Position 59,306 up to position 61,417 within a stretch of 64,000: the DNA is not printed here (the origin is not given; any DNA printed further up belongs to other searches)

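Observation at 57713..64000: Periplasmic NarG/NxrA-like molybdoenzyme operon with a cytochrome-bd-like membrane subunit and two anchored cytochromes c, under a PAS-SARP regulator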

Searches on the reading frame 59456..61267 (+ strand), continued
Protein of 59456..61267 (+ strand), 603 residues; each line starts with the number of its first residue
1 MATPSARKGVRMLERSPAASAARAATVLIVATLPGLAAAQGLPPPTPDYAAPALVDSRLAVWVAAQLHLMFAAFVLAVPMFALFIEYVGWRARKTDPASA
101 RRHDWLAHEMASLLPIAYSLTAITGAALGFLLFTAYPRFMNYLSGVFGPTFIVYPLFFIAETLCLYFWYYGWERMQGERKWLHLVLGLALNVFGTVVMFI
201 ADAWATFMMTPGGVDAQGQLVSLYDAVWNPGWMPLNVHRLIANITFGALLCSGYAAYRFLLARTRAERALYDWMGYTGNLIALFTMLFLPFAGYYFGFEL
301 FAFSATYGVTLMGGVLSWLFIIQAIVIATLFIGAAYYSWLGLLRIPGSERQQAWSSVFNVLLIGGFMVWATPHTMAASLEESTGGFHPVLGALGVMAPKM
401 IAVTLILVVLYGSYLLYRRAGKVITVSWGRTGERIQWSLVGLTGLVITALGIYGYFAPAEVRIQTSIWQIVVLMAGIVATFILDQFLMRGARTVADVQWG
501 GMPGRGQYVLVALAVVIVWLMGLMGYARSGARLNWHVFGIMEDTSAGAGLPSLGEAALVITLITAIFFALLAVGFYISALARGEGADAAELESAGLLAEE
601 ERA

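Call 24: find_homologous_proteins(query=L001:8387-11917:+)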
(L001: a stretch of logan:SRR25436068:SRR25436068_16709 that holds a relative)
Query L001:8387-11917:+ (1176 aa): 2246 proteins with E <= 0.001 among 8000 candidates; the best 120 are listed.
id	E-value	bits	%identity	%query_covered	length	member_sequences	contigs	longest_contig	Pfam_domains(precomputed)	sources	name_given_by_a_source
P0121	0.0e+0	2758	97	100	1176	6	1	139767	PF00384.28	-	-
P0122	0.0e+0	2680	93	100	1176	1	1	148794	PF00384.28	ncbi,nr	ncbi:MAG: Nitrate reductase [Gammaproteobacteria bacterium]|nr:Nitrate reductase [Gammaproteobacteri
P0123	0.0e+0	2369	81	100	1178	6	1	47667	PF00384.28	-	-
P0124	0.0e+0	2368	81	100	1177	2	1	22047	PF00384.28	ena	-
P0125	0.0e+0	2357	81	100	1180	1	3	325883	PF00384.28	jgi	-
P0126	0.0e+0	2357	82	99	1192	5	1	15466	PF00384.28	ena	-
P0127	0.0e+0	2347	81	100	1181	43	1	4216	PF00384.28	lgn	-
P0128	0.0e+0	2345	80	100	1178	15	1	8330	PF00384.28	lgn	-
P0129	0.0e+0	2344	82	99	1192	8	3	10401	PF00384.28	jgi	jgi:nitrate reductase alpha subunit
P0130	0.0e+0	2343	82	97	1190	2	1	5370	PF00384.28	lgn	-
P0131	0.0e+0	2335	82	97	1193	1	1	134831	PF00384.28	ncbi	-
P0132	0.0e+0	2335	82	97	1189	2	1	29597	PF00384.28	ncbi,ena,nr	ncbi:MAG: molybdopterin-dependent oxidoreductase [Hyphomicrobiaceae bacterium]|nr:MAG: molybdopterin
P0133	0.0e+0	2335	80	100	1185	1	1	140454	PF00384.28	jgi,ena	-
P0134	0.0e+0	2332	81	97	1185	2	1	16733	PF00384.28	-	-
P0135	0.0e+0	2330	81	100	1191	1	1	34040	PF00384.28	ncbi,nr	ncbi:MAG: molybdopterin-dependent oxidoreductase [Gammaproteobacteria bacterium]|nr:molybdopterin-de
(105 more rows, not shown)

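Call 26: find_encoding_contigs(protein=P0121, flank=10000, max_places=3)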
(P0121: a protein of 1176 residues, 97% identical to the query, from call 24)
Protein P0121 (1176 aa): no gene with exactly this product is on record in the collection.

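Call 46: search_solved_structures(query=window:59456-61267:+, max_evalue=1, show_alignments=2)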
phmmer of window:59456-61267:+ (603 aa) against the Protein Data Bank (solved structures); distinct sequences matched with E-value up to 1: 2.
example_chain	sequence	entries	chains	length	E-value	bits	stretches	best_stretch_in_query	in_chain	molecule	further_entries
5doq_A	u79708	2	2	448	5.7e-11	44.8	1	57-259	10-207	Bd-type quinol oxidase subunit I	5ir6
9r2g_A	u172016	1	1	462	1.1e-08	37.3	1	48-278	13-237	Cytochrome bd menaquinol oxidase subunit I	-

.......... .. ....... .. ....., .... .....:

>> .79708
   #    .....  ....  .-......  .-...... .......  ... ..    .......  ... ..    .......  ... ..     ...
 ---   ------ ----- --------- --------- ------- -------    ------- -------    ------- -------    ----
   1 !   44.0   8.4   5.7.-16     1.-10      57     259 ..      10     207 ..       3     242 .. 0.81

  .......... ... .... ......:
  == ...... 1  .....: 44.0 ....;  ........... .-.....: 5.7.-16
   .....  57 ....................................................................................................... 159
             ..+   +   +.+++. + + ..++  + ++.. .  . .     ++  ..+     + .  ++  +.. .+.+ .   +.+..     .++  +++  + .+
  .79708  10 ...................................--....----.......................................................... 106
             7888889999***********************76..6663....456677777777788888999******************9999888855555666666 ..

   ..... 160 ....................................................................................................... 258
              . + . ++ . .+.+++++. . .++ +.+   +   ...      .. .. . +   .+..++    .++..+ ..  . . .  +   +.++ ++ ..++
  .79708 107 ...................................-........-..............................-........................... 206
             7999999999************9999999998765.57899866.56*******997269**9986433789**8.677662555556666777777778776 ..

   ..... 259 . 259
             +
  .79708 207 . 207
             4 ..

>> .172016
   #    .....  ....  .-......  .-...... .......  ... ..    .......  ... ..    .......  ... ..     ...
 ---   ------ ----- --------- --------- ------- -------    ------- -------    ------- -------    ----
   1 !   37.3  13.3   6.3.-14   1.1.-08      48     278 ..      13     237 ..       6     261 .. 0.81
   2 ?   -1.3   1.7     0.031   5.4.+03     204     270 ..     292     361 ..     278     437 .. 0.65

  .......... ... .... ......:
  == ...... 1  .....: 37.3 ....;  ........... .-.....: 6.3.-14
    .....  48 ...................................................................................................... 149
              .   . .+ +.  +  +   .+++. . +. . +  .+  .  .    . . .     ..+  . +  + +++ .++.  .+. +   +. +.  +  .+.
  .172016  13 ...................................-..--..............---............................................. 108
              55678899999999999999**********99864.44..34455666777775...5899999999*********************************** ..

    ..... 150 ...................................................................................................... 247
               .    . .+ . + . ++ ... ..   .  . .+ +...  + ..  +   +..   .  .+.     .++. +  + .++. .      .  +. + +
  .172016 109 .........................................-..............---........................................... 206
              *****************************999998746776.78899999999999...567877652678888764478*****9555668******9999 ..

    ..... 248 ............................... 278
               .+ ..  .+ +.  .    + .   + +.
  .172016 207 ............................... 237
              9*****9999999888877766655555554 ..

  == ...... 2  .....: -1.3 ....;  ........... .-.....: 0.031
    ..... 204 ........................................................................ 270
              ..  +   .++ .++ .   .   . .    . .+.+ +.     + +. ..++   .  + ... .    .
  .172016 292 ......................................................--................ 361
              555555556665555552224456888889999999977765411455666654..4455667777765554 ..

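Call 59: search_protein_families(library=ncbifam, proteins=[L008:16974-17246:+, L008:17239-18513:+, L008:18524-19276:+, L008:19280-20317:+, L008:20314-21597:+, P0121], max_evalue=0.00001)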
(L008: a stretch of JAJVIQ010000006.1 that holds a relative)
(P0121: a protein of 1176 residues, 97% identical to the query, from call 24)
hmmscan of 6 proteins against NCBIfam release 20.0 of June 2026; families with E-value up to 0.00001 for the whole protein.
L008:16974-17246:+ (90 aa): 0 families

L008:17239-18513:+ (424 aa): 19 families
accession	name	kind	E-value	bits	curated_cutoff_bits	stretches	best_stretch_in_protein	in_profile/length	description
TIGR03478.1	DMSO_red_II_bet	subfamily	9.8e-74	248.2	480.7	1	24-326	2-258/321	DMSO reductase family type II enzyme, iron-sulfur subunit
NF042979.1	EthbenzDh_ebdB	equivalog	2.3e-58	197.7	740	2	171-324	143-279/354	ethylbenzene dehydrogenase subunit beta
TIGR01660.1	narH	equivalog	4.5e-55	187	524.05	2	132-279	131-273/492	nitrate reductase subunit beta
TIGR02951.1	DMSO_dmsB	equivalog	5.2e-27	94.9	214.1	1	169-271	52-146/161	DMSO/selenate family reductase complex B subunit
NF011569.0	PRK14993.1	equivalog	6.2e-25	88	416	1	176-280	95-190/244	tetrathionate reductase subunit TtrB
TIGR03149.1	cyt_nit_nrfC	equivalog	5.7e-20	71.6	377.6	1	175-272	88-178/225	cytochrome c nitrite reductase Fe-S protein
NF008134.0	PRK10882.1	equivalog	1e-17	64.2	263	1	170-268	102-198/329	hydrogenase 2 operon protein HybA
NF045797.1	DsrO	equivalog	3.6e-17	62.6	200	1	176-248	98-181/235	sulfate reduction electron transfer complex DsrMKJOP subunit DsrO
NF041715.1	arsenate_red_ArrB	equivalog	2.2e-16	60.1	450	1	173-228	49-103/233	arsenate respiratory reductase iron-sulfur subunit ArrB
NF045715.1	sulf_resp_HmcB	equivalog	1.3e-13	50.8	420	1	175-251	101-180/307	sulfate respiration complex iron-sulfur protein HmcB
NF038355.1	FDH3_beta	equivalog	3e-12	46.9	240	1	180-240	53-112/180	formate dehydrogenase FDH3 subunit beta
NF007382.0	PRK09898.1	equivalog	3.8e-12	46.2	213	1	176-244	118-186/208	ferredoxin-like protein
TIGR01582.1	FDH-beta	equivalog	1.2e-11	44.3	334.7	1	172-253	85-166/283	formate dehydrogenase subunit beta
NF041782.1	mnquin_red_QrcC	equivalog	1.2e-10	41.5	400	1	168-231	54-118/239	menaquinone reductase iron-sulfur cluster-binding subunit QrcC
NF045766.1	PhenlGlyoxDHPadI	equivalog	2.5e-07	29.8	700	1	172-244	47-118/443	NADH-dependent phenylglyoxylate dehydrogenase subunit beta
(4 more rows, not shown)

L008:18524-19276:+ (250 aa): 3 families
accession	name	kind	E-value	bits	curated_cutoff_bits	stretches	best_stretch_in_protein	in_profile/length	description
TIGR03482.1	DMSO_red_II_cha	subfamily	4.3e-24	85.6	152.3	1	12-212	2-192/197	DMSO reductase family type II enzyme chaperone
NF042981.1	EthbenzDh_ebdD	equivalog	1.3e-09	38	360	1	91-207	101-210/222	ethylbenzene dehydrogenase subunit delta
NF003442.0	PRK04976.1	equivalog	7e-07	29.4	132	1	76-209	81-205/211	molecular chaperone TorD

L008:19280-20317:+ (345 aa): 2 families
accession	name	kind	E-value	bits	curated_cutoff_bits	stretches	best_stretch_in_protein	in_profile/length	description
TIGR03477.1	DMSO_red_II_gam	subfamily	5.9e-39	133.5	169.85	2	46-154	10-117/206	DMSO reductase family type II enzyme, heme b subunit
NF042980.1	EthbenzDh_ebdC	equivalog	6.1e-14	52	400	1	79-156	53-126/214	ethylbenzene dehydrogenase subunit gamma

L008:20314-21597:+ (427 aa): 2 families
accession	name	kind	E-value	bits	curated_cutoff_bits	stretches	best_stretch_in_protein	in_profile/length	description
TIGR01278.1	DPOR_BchB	equivalog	3.3e-08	32.8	490.35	1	362-416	456-510/512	ferredoxin:protochlorophyllide reductase (ATP-dependent) subunit B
NF002789.0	PRK02910.1-3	equivalog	6.4e-08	31.9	509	1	362-417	478-533/535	ferredoxin:protochlorophyllide reductase (ATP-dependent) subunit B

P0121 (1176 aa): 16 families
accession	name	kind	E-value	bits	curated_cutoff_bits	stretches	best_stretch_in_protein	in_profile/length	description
TIGR03479.1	DMSO_red_II_alp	subfamily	2.8e-89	300.4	984.75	2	274-888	191-789/913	molybdopterin-dependent oxidoreductase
NF042978.1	EthbenzDh_ebdA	equivalog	7.5e-41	139.8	2000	2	326-593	265-493/977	ethylbenzene dehydrogenase subunit alpha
TIGR01580.1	narG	equivalog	2.3e-39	134.8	1084.15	2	276-400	214-343/1235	nitrate reductase subunit alpha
TIGR02166.1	dmsA_ynfE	subfamily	1.4e-27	96.1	777.7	1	657-767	446-559/794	DMSO/selenate family reductase complex A subunit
NF012032.0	PRK15488.1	equivalog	3.6e-20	71.6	694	1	303-392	192-282/759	thiosulfate reductase PhsA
TIGR01591.1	Fdh-alpha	equivalog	1.5e-19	69.6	666.25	1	297-392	145-240/672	formate dehydrogenase subunit alpha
TIGR00509.1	bisC_fam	subfamily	2.8e-19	68.9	1017.55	1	647-770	394-512/772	molybdopterin guanine dinucleotide-containing S/N-oxide reductase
NF011566.1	PRK14990.1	exception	1.1e-16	60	1600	1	655-774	464-583/814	dimethylsulfoxide reductase subunit A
TIGR01553.1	formate-DH-alph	equivalog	1.1e-15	56.5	814.2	1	304-400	218-313/1009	formate dehydrogenase-N subunit alpha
NF041885.1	selenate_YnfE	exception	5.8e-13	47.6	1675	0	301-390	212-305/805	selenate/tellurate reductase subunit YnfE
NF041513.1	formate_DH_Act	exception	7.6e-13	47.2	1400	1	302-584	207-474/1067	formate dehydrogenase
NF041884.1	selenate_YnfF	exception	4.8e-12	44.6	1650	0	302-390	206-298/798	selenate/tellurate reductase subunit YnfF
NF011682.0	PRK15102.1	equivalog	1.5e-09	36.6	909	1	655-766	460-569/829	trimethylamine-N-oxide reductase TorA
NF047855.1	AssmNtatRedNasC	equivalog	8.2e-08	31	1100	0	301-391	174-263/708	assimilatory nitrate reductase catalytic subunit NasC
TIGR02164.1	torA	equivalog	9.6e-08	30.6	1465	0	655-766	456-565/824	trimethylamine-N-oxide reductase TorA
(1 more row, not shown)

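Call 60: search_protein_families(library=pfam, proteins=[L008:16974-17246:+, L008:17239-18513:+, L008:18524-19276:+, L008:19280-20317:+, L008:20314-21597:+, P0121], max_evalue=0.001)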
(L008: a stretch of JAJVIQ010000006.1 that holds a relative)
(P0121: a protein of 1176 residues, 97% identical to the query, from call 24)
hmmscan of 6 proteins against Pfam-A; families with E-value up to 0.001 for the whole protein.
L008:16974-17246:+ (90 aa): 0 families

L008:17239-18513:+ (424 aa): 6 families
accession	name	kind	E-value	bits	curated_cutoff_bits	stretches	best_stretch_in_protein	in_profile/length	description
PF13247.11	Fer4_11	-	7.5e-23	81.1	26.2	1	175-275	4-97/100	4Fe-4S dicluster domain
PF12838.12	Fer4_7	-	1.5e-10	41.8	27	1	181-227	2-51/52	4Fe-4S dicluster domain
PF13237.11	Fer4_10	-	2.8e-10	40.4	25.5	1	179-225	7-53/53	4Fe-4S dicluster domain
PF12797.12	Fer4_2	-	2.9e-06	27.3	24.5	1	28-46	3-21/22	4Fe-4S binding domain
PF13187.11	Fer4_9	-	7.3e-06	26.4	27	0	181-227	2-50/52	4Fe-4S dicluster domain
PF12837.12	Fer4_6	-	0.00014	22.1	25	0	28-46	2-20/24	4Fe-4S binding domain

L008:18524-19276:+ (250 aa): 1 family
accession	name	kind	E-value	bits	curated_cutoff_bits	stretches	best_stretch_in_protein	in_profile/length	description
PF02613.20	Nitrate_red_del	-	1.6e-16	61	22.2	1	51-182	6-135/136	Nitrate reductase delta subunit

L008:19280-20317:+ (345 aa): 1 family
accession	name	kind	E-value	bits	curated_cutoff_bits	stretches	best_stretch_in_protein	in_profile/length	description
PF09459.16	EB_dh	-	3.2e-23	83.4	33.3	1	54-291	2-235/236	Ethylbenzene dehydrogenase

L008:20314-21597:+ (427 aa): 2 families
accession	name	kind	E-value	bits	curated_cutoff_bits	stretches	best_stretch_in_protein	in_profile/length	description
PF00582.32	Usp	-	8.4e-37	127.3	24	2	27-186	2-141/141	Universal stress protein family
PF08369.16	PCP_red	-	1.5e-13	50.9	32.5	1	370-413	1-44/45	Proto-chlorophyllide reductase 57 kD subunit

P0121 (1176 aa): 1 family
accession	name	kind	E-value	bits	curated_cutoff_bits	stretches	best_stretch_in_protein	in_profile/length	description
PF00384.28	Molybdopterin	-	9.8e-18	64.7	24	1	298-763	98-352/353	Molybdopterin oxidoreductase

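Call 61: predict_structure(alignment_id=A1)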
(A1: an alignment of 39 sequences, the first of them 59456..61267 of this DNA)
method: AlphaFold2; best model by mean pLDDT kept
length: 603 residues; sequences in the alignment: 39
mean_pLDDT: 78.5   pTM: 0.78
mean pLDDT of the five models: 78.5, 78.0, 78.0, 75.0, 73.3
residues with pLDDT >= 90: 188; 70-90: 263; 50-70: 90; < 50: 62
segments of 3 or more residues with pLDDT < 50: 1-14, 36-46, 374-377, 379-394, 537-540, 597-603
pLDDT, mean of each block of 10 residues (from residue 1): 42 55 76 49 49 70 87 87 90 87 88 87 88 80 76 85 91 90 94 87 65 68 76 79 90 92 89 91 83 72 65 59 85 91 92 91 86 51 46 57 90 92 93 96 96 81 83 94 93 89 93 93 77 50 54 78 91 83 59 52 39
secondary structure, 60 per line:
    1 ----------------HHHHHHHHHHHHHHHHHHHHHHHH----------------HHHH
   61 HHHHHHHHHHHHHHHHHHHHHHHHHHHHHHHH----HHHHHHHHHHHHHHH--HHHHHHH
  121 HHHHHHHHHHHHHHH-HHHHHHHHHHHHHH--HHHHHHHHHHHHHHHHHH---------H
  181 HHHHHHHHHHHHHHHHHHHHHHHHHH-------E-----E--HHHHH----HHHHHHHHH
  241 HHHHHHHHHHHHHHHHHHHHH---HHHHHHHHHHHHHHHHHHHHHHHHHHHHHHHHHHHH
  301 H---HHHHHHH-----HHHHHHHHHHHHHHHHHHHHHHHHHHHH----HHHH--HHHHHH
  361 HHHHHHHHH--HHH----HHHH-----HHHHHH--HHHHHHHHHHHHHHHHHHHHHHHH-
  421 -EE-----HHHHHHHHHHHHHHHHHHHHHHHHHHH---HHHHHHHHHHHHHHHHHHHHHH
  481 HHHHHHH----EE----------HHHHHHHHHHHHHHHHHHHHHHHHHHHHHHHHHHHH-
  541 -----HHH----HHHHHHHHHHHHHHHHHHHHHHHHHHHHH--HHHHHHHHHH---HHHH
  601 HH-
elements in order: H17-40 H57-92 H97-111 H114-135 H137-150 H153-170 H180-206 H223-227 H232-261 H265-301 H305-311 H317-344 H349-352 H355-369 H379-382 H388-393 H396-419 H429-455 H459-487 H504-539 H553-581 H584-593 H597-602
